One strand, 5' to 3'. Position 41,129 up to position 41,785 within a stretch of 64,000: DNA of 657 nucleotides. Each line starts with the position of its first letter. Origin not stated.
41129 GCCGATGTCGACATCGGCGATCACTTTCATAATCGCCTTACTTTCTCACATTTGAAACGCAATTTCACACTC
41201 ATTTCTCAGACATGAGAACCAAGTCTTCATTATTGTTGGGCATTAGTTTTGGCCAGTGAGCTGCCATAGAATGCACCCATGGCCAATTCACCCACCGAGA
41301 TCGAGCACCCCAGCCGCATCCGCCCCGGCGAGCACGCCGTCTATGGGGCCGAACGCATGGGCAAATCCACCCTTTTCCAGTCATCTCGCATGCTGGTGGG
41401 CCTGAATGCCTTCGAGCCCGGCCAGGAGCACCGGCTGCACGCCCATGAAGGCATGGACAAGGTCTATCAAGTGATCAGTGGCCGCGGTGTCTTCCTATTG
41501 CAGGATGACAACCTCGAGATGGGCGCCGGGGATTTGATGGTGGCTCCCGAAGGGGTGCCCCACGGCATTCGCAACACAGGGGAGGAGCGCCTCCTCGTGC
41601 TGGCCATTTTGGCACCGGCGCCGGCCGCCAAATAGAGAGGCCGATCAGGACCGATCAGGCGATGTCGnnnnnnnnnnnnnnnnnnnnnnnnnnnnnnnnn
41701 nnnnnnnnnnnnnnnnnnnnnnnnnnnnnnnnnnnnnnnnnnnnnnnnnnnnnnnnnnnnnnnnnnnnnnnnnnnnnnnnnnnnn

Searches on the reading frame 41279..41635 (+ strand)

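Call 67: search_protein_families(library=pfam, proteins=[window:41279-41635:+], max_evalue=0.00001)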
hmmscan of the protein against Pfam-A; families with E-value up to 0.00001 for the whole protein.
window:41279-41635:+ (118 aa): 2 families
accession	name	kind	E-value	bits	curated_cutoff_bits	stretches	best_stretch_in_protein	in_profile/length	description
PF07883.17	Cupin_2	-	9.9e-15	54.5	27.2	1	45-110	5-69/70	Cupin domain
PF00190.28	Cupin_1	-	8.1e-06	25.9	22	1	32-110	28-112/151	Cupin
